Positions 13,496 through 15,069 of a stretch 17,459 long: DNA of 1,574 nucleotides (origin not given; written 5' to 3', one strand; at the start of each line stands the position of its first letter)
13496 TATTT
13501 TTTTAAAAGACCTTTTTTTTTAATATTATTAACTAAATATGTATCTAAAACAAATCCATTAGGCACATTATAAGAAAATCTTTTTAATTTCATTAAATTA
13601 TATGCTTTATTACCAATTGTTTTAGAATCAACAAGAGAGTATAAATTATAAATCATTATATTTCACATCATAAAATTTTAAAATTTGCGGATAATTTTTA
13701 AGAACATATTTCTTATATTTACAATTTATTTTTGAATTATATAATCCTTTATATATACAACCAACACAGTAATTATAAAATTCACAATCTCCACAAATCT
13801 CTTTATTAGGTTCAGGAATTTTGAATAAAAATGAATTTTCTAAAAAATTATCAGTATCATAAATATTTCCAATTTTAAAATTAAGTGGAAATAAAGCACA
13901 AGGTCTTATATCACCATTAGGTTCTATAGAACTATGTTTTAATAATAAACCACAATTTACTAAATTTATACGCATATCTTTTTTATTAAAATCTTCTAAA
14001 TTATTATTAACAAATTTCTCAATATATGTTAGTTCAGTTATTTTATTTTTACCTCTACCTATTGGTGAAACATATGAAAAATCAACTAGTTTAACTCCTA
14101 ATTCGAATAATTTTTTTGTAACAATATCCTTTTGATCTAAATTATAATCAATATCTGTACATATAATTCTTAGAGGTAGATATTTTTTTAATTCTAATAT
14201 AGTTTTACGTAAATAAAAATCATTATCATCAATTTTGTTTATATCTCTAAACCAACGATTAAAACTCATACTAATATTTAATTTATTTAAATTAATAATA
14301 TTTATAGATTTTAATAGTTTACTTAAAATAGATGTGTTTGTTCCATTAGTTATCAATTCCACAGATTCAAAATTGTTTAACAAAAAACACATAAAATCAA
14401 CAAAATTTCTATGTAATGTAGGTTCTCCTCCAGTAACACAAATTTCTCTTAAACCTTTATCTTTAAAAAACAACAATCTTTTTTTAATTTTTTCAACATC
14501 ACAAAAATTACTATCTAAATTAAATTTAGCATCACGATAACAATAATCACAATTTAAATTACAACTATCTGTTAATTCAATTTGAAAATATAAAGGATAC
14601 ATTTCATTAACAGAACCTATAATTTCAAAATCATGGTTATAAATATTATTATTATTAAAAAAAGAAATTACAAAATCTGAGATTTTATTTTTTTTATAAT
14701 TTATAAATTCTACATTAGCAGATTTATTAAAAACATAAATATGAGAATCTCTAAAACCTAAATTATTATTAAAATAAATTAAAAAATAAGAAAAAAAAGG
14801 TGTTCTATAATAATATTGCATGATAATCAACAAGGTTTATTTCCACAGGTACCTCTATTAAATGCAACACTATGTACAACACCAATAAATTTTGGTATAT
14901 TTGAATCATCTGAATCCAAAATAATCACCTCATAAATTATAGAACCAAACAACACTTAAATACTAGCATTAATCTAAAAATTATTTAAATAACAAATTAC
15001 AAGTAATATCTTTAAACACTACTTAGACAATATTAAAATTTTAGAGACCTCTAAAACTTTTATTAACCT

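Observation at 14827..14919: Short TTG-initiated ORF, absent from the ORF track, encodes an acidic-leader / C-x4-C peptide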

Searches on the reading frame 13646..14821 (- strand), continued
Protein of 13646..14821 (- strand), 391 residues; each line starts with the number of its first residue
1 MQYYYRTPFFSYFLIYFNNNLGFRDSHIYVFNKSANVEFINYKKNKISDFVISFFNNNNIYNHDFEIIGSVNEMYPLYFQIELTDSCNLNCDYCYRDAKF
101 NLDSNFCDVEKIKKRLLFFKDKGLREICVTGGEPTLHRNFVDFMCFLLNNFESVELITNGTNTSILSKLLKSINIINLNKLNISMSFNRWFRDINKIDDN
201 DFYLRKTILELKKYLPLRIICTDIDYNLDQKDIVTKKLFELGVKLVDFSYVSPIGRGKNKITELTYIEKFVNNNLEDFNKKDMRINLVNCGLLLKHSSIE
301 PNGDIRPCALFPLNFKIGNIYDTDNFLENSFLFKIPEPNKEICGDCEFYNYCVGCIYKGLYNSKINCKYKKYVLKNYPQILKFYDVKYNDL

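Call 44: search_solved_structures(query=A1, max_evalue=0.001)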
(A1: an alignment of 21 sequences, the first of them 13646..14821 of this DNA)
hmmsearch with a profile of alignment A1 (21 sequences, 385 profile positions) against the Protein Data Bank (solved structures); distinct sequences matched with E-value up to 0.001: 19.
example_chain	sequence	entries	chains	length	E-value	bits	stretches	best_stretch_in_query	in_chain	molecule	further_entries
6efn_A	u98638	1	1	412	1.3e-15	60.3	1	19-258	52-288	Sporulation killing factor maturation protein SkfB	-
9dfu_A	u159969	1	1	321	9.7e-10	41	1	75-162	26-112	Radical SAM core domain-containing protein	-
9dfn_A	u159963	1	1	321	2.8e-09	39.5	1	75-162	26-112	Radical SAM core domain-containing protein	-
7tol_A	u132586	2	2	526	3.1e-09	39.3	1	76-173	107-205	glycerol dibiphytanyl glycerol tetraether - macrocyclic archaeol synthase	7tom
8wm2_A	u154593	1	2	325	1.2e-08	37.4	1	47-165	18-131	Fe-S radical SAM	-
1tv7_A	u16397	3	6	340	1.6e-08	36.9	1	79-186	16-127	Molybdenum cofactor biosynthesis protein A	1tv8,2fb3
5wgg_A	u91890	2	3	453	2e-08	36.6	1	81-150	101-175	Radical SAM domain protein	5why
2fb2_A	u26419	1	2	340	2.4e-08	36.4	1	80-186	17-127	Molybdenum cofactor biosynthesis protein A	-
4k37_A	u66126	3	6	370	7.2e-08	34.8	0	85-153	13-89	Anaerobic sulfatase-maturating enzyme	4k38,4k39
7n7i_A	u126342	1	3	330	8.7e-08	34.5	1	75-164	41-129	Viperin-like enzyme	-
4k36_A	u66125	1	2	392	1e-07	34.3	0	85-150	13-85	Anaerobic sulfatase-maturating enzyme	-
9dgw_A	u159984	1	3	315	1.1e-07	34.2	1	75-164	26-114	Radical SAM core domain-containing protein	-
9dfw_A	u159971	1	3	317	1.1e-07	34.2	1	75-164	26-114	Radical SAM core domain-containing protein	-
6b4c_A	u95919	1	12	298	1.2e-07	34.2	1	75-164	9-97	Viperin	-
6c8v_A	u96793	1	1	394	3.1e-07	32.7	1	76-161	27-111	Coenzyme PQQ synthesis protein E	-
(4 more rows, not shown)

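Call 60: search_protein_families(library=pfam, proteins=[L009:6622-7287:+, L005:3424-4398:+, L172:59-943:+, L172:885-1772:+, L172:2107-2577:+, L172:2663-3409:+, L173:968-1654:+, L171:7769-8143:+, L008:6827-7168:-], max_evalue=0.01)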
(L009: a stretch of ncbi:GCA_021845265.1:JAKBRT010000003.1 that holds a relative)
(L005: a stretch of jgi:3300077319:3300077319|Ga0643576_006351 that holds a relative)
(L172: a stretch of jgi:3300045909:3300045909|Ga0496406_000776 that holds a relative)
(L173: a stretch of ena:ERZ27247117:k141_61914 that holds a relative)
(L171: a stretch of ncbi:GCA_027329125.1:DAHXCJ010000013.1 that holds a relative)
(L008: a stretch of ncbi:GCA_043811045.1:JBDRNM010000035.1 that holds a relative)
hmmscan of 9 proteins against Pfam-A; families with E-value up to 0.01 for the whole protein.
L009:6622-7287:+ (221 aa): 0 families

L005:3424-4398:+ (324 aa): 0 families

L172:59-943:+ (294 aa): 1 family
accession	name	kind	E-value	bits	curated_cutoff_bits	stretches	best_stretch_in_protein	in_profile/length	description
PF04055.27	Radical_SAM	-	4.8e-10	40.3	29.5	1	6-106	33-138/166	Radical SAM superfamily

L172:885-1772:+ (295 aa): 0 families

L172:2107-2577:+ (156 aa): 0 families

L172:2663-3409:+ (248 aa): 0 families

L173:968-1654:+ (228 aa): 0 families

L171:7769-8143:+ (124 aa): 1 family
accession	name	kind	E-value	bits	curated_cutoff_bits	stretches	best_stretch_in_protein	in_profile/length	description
PF10869.13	DUF2666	-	8.8e-05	23.3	23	1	8-71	4-67/135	Domain of unknown function (DUF2666)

L008:6827-7168:- (113 aa): 0 families

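Call 70: predict_structure(alignment_id=A1)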
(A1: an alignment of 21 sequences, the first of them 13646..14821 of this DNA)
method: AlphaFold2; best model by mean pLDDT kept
length: 391 residues; sequences in the alignment: 21
mean_pLDDT: 87.6   pTM: 0.89
mean pLDDT of the five models: 87.6, 86.5, 86.4, 85.5, 82.7
residues with pLDDT >= 90: 250; 70-90: 101; 50-70: 21; < 50: 19
segments of 3 or more residues with pLDDT < 50: 275-288, 387-391
pLDDT, mean of each block of 10 residues (from residue 1): 93 95 94 93 94 94 92 94 89 63 80 97 96 92 98 97 97 96 94 93 96 97 85 96 91 70 82 53 41 88 92 89 93 89 89 87 91 92 57 37
secondary structure, 60 per line:
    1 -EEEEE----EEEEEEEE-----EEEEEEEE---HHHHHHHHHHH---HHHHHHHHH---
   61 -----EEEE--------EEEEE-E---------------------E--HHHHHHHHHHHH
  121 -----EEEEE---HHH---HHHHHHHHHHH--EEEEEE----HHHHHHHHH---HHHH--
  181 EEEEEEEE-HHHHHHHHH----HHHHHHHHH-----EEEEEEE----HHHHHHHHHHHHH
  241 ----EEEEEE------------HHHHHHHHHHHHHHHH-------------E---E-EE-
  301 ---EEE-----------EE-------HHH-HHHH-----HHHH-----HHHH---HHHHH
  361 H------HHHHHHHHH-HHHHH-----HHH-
elements in order: E2-6 E11-18 E24-31 H35-45 H49-57 E66-69 E78-82 H109-120 E126-130 H140-150 E153-158 H163-171 H175-178 E181-188 H190-198 H203-211 E217-223 H228-240 E245-250 H263-278 E304-306 H331-334 H340-343 H349-352 H356-361 H368-376 H378-382
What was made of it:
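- On Radical-SAM-modified RiPP (generic class): The AF2 model has three strands then two helices in residues 1-57 at pLDDT above 90 (call 70).
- The AF2 model shows a beta-beta-beta-alpha-alpha N-terminal domain (call 70). anSME has no RRE domain, whereas this enzyme has an RRE-like one (call 70).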

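Call 73: fold_search(model_id=the predicted structure, library=pdb)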
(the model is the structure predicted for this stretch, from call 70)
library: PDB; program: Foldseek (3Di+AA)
matches with E <= 10: 1560; with E <= 0.001: 95
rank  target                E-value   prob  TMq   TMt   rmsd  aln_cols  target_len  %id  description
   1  6efn                  6.9e-15  1.00  0.62  0.63   8.0       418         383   16  Structure of a RiPP maturase, SkfB (released 2018-10-24)
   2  5v1t_A                4.6e-12  1.00  0.60  0.55   7.4       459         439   15  Crystal structure of Streptococcus suis SuiB bound to precursor peptide SuiA (released 2017-08-30)
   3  5v1s_A                5.8e-12  1.00  0.63  0.58   6.9       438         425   14  Crystal structure of Streptococcus suis SuiB bound to S-adenosylmethionine (released 2017-08-30)
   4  5v1q_B                1.9e-11  1.00  0.60  0.54   7.4       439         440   14  Crystal structure of Streptococcus suis SuiB (released 2017-08-30)
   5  5v1q_A                4.0e-11  1.00  0.60  0.56   6.8       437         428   16  Crystal structure of Streptococcus suis SuiB (released 2017-08-30)
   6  5v1s_B                5.1e-11  1.00  0.59  0.54   7.5       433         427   14  Crystal structure of Streptococcus suis SuiB bound to S-adenosylmethionine (released 2017-08-30)
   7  4k39_A                6.4e-10  1.00  0.52  0.56   8.9       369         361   20  Native anSMEcpe with bound AdoMet and Cp18Cys peptide (released 2013-05-08)
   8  7vob                  9.8e-10  1.00  0.49  0.57   6.4       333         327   15  The crystal structure of a Radical SAM Enzyme BlsE involved in the Biosynthesis of Blasticidin S (released 2022-05-04)
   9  6q2p_A                5.0e-09  1.00  0.45  0.58   5.3       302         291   16  Crystal structure of mouse viperin bound to cytidine triphosphate and S-adenosylhomocysteine (released 2020-01-22)
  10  6q2p_B                9.6e-09  1.00  0.43  0.56   6.0       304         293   16  Crystal structure of mouse viperin bound to cytidine triphosphate and S-adenosylhomocysteine (released 2020-01-22)
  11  8ai6_B                1.8e-08  1.00  0.48  0.57   7.3       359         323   19  Crystal structure of radical SAM epimerase EpeE D210A mutant from Bacillus subtilis with [4Fe-4S] clusters, S-adenosyl (released 2024-01-10)
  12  8ai1_A                2.0e-08  1.00  0.50  0.59   7.5       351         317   18  Crystal structure of radical SAM epimerase EpeE from Bacillus subtilis with [4Fe-4S] clusters and S-adenosyl-L-homocys (released 2024-01-10)
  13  8ai1_B                2.4e-08  1.00  0.45  0.53   8.6       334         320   16  Crystal structure of radical SAM epimerase EpeE from Bacillus subtilis with [4Fe-4S] clusters and S-adenosyl-L-homocys (released 2024-01-10)
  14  6q2q_B                2.9e-08  1.00  0.44  0.57   5.8       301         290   17  Crystal structure of mouse viperin bound to uridine triphosphate and S-adenosylhomocysteine (released 2020-01-22)
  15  8ai3_B                2.9e-08  1.00  0.45  0.53   8.8       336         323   15  Crystal structure of radical SAM epimerase EpeE C223A mutant from Bacillus subtilis with [4Fe-4S] clusters and S-adeno (released 2024-01-10)
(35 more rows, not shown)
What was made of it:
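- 13646..14821 (-): Radical-SAM/SPASM peptide maturase (391 aa) with an RRE-like N-terminal domain. It starts at ATG 14821, 5 nt after the peptide stop, and has no Shine-Dalgarno site of its own. The AF2 model has pLDDT 87.6, and Foldseek places SkfB and SuiB on top (calls 70, 73).
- On Radical-SAM-modified RiPP (generic class): Full-length Foldseek matches go to the RRE-containing SkfB and SuiB (call 73).
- Closest known: Streptide-type systems. Same: SuiB is the second-best structural match (call 73).
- Full-length structural matches to the RRE-containing RiPP maturases SkfB (E 6.9e-15, TM 0.62) and SuiB (call 73). anSME (4k39) is the third distinct structural neighbour after SkfB and SuiB (call 73). 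The enzyme carries an RRE-like peptide-binding domain and resembles peptide maturases (calls 70, 73).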

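Call 90: search_protein_families(library=ncbifam, proteins=[L173:1714-2949:-, L173:5859-6548:+, L173:6612-7178:+, L009:7922-8479:+], max_evalue=0.00001)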
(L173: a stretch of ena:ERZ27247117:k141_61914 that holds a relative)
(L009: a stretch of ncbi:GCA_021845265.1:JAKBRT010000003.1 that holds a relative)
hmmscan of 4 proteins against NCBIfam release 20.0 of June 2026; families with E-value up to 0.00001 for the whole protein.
L173:1714-2949:- (411 aa): 47 families (the best 25 are shown)
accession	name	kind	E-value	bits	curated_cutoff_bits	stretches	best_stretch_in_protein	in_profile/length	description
TIGR02394.1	rpoS_proteo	equivalog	8.6e-74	248.6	378.7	1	125-389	12-275/285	RNA polymerase sigma factor RpoS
NF004208.0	PRK05658.1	equivalog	9.6e-73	246.2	555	1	159-398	392-630/631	RNA polymerase sigma factor RpoD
NF006666.0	PRK09210.1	equivalog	2.2e-72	244.4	572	1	118-398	91-370/370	RNA polymerase sigma factor RpoD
NF004207.0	PRK05657.1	equivalog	4.9e-71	239.7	394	1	121-392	51-321/329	RNA polymerase sigma factor RpoS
NF041931.2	MzaA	equivalog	2.2e-67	228.4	800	1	159-400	475-717/726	MZA anti-phage system associated sigma-70 family RNA polymerase sigma factor MzaA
TIGR02997.1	Sig70-cyanoRpoD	subfamily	3.3e-66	223.6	384.5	1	153-385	69-298/298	RNA polymerase sigma factor, RpoD/SigA family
TIGR02393.1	RpoD_Cterm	equivalog_domain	3.8e-63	213.3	354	1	161-397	2-237/238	RNA polymerase sigma factor RpoD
NF005643.0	PRK07406.1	equivalog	1e-62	212.5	500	1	158-397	159-396/397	RNA polymerase sigma factor RpoD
NF005920.0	PRK07921.1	subfamily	5.7e-60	203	464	1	158-396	89-326/328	RNA polymerase sigma factor SigB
NF004561.0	PRK05901.1-3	equivalog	2.2e-57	195.4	582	1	159-398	299-537/537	RNA polymerase sigma factor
NF005785.0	PRK07598.1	equivalog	2.3e-54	184.8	554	1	152-399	168-413/415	RNA polymerase sigma factor SigC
NF004560.0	PRK05901.1-1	equivalog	1.2e-52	179.7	711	1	158-398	277-516/516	RNA polymerase sigma factor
NF005642.0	PRK07405.1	subfamily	4.1e-50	170.8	524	1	151-397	75-316/318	RNA polymerase sigma factor SigD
NF004615.0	PRK05949.1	subfamily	9.4e-50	169.3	530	1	149-397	82-325/327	RNA polymerase sigma factor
NF004565.0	PRK05901.2-3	equivalog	1.9e-49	168.8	484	1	124-398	214-500/501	RNA polymerase sigma factor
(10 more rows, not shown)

L173:5859-6548:+ (229 aa): 1 family
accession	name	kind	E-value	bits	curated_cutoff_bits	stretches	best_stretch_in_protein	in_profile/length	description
TIGR03634.1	arc_protsome_B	equivalog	3.4e-09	36.6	224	1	2-198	2-184/185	archaeal proteasome endopeptidase complex subunit beta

L173:6612-7178:+ (188 aa): 18 families
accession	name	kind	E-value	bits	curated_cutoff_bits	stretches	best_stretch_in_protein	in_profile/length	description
NF045917.1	PhserinePhPspA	equivalog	3.7e-25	88.8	350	1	1-187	2-200/211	phosphoserine phosphatase PspA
TIGR03162.1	ribazole_cobC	equivalog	2.4e-24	85.8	162.9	1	3-159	1-168/176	alpha-ribazole phosphatase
NF005567.0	PRK07238.1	equivalog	4.4e-24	85.5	326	1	2-187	179-377/378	bifunctional RNase H/acid phosphatase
NF038349.1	dPGM_arch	equivalog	2.5e-18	66.7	225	1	4-173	2-174/194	2,3-diphosphoglycerate-dependent phosphoglycerate mutase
NF011580.0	PRK15004.1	equivalog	5.2e-18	65.8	250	1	1-82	1-81/203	adenosylcobalamin/alpha-ribazole phosphatase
NF002901.0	PRK03482.1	equivalog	4e-16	59.3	261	1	3-169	4-183/215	2,3-diphosphoglycerate-dependent phosphoglycerate mutase GpmB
NF009994.0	PRK13463.1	equivalog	3.5e-15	56.3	277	1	3-175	5-191/203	phosphoserine phosphatase 1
TIGR03848.1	MSMEG_4193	subfamily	1.5e-14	53.9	203.85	1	3-96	2-95/204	MSMEG_4193 family putative phosphomutase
NF002217.0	PRK01112.1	equivalog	3.5e-11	42.9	320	1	2-82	3-84/228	2,3-bisphosphoglycerate-dependent phosphoglycerate mutase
TIGR01258.1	pgm_1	subfamily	3.6e-11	42.9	81.7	1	1-91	1-95/245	2,3-bisphosphoglycerate-dependent phosphoglycerate mutase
NF010713.0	PRK14115.1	equivalog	2e-10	40.4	305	1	1-90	2-95/248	2,3-diphosphoglycerate-dependent phosphoglycerate mutase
NF010717.0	PRK14119.1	equivalog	1.7e-09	37.6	378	1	2-89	3-94/228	2,3-diphosphoglycerate-dependent phosphoglycerate mutase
NF002339.0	PRK01295.1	equivalog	1.7e-09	37.5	316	1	3-90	5-96/206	2,3-bisphosphoglycerate-dependent phosphoglycerate mutase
NF010718.0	PRK14120.1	equivalog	2.1e-08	33.8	366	0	2-66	6-72/249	phosphoglyceromutase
TIGR00249.1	sixA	equivalog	6.3e-07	29.4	74.5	1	1-80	1-78/154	phosphohistidine phosphatase SixA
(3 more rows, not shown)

L009:7922-8479:+ (185 aa): 10 families
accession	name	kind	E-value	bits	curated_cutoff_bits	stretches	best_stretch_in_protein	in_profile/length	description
TIGR03162.1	ribazole_cobC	equivalog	1.1e-26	93.3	162.9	1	3-161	1-168/176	alpha-ribazole phosphatase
NF011580.0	PRK15004.1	equivalog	1.8e-19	70.5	250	1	1-174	1-188/203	adenosylcobalamin/alpha-ribazole phosphatase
NF045917.1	PhserinePhPspA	equivalog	8.8e-16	58.2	350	1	2-153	3-166/211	phosphoserine phosphatase PspA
NF005567.0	PRK07238.1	equivalog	7.1e-15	55.2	326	1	10-171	194-362/378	bifunctional RNase H/acid phosphatase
NF002901.0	PRK03482.1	equivalog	8e-15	55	261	1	4-154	5-167/215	2,3-diphosphoglycerate-dependent phosphoglycerate mutase GpmB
NF038349.1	dPGM_arch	equivalog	1.7e-13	50.9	225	1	18-170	24-172/194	2,3-diphosphoglycerate-dependent phosphoglycerate mutase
NF009994.0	PRK13463.1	equivalog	9.5e-12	45.1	277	1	9-149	18-163/203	phosphoserine phosphatase 1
TIGR03848.1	MSMEG_4193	subfamily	9.9e-09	34.9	203.85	1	19-147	26-162/204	MSMEG_4193 family putative phosphomutase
TIGR00249.1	sixA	equivalog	2.1e-08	34.2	74.5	0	1-63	1-68/154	phosphohistidine phosphatase SixA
NF010713.0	PRK14115.1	equivalog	8.3e-06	25.3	305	0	105-177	147-224/248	2,3-diphosphoglycerate-dependent phosphoglycerate mutase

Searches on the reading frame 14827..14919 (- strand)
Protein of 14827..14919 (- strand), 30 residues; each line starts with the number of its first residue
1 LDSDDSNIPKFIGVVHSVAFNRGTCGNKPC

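Call 5: search_protein_families(library=ncbifam, proteins=[window:14827-14919:-], max_evalue=0.01)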
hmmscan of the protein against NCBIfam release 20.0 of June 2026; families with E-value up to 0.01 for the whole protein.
window:14827-14919:- (30 aa): 0 families

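Call 6: search_protein_families(library=pfam, proteins=[window:14827-14919:-], max_evalue=0.01)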
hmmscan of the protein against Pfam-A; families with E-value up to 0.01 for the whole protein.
window:14827-14919:- (30 aa): 0 families

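Call 80: search_protein_families(library=ncbifam, alignment_id=A5, max_evalue=1)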
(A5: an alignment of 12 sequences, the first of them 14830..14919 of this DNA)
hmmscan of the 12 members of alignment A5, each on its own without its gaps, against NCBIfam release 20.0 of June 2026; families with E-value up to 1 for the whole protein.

A. member 1, window:14830-14919:- (30 aa): 0 families

B. families by the number of members that match (of 12 scanned): 0 families

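Call 81: search_protein_families(library=pfam, alignment_id=A5, max_evalue=1)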
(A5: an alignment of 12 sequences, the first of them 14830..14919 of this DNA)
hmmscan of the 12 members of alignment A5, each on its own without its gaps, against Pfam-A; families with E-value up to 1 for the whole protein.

A. member 1, window:14830-14919:- (30 aa): 0 families

B. families by the number of members that match (of 12 scanned): 4 families
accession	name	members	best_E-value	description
PF14490.11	HHH_RecD2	1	0.026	ATP-dependent RecD2 DNA helicase HHH domain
PF20929.2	PDCD10_N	1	0.048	Programmed cell death protein 10, dimerisation domain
PF12575.13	Pox_EPC_I2-L1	1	0.12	Poxvirus entry protein complex L1 and I2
PF25714.1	Phage_HCP1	1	0.25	Head completion protein 1, phage connector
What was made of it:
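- On Any curated precursor-peptide family in Pfam or NCBIfam: Pfam gave only four isolated, unrelated hits, each in one peptide, with E of 0.026 or worse (calls 80, 81).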

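Call 88: search_protein_representatives(alignment_id=A5)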
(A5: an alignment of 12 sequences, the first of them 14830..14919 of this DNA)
Query: 12 sequences, 49 profile positions. Proteins with E-value up to 0.001 (for the whole library): 21; up to 1e-10: 4; up to 1e-30: 0. The best 21 are listed.
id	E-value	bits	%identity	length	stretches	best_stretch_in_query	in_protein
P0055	3.0e-15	72.2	-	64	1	1-49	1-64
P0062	6.3e-15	71.2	-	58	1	1-49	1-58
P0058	6.4e-15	71.1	-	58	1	3-49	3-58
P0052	8.4e-12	61.2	-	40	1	1-44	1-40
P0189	1.4e-10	57.2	-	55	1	8-49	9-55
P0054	1.0e-09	54.5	-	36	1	11-44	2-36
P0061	7.0e-09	51.8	-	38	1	2-44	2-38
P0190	7.4e-09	51.7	-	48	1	2-49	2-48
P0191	1.2e-08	51.0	-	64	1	12-48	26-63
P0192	3.3e-08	49.7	-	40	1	14-44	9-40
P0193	3.6e-08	49.6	-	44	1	17-49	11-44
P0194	5.8e-08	48.9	-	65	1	8-49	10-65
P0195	1.5e-07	47.5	-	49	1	10-49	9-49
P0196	1.9e-07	47.2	-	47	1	7-46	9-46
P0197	3.4e-07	46.4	-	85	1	8-49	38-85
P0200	1.8e-05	40.9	-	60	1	7-44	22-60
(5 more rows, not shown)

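Call 91: find_encoding_contigs(protein=P0200, flank=4000, max_places=2)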
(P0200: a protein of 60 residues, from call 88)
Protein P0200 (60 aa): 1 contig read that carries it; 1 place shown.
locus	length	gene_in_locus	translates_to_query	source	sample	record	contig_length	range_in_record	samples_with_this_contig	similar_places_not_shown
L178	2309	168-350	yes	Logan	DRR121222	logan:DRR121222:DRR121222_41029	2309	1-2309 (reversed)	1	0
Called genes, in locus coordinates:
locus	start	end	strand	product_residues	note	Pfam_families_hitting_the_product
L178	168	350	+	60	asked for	-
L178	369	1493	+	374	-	PF04055:Radical_SAM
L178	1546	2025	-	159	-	PF13302:Acetyltransf_3 (weak), PF13420:Acetyltransf_4 (weak), PF00583:Acetyltransf_1, PF13673:Acetyltransf_10, PF13508:Acetyltransf_7, PF08445:FR47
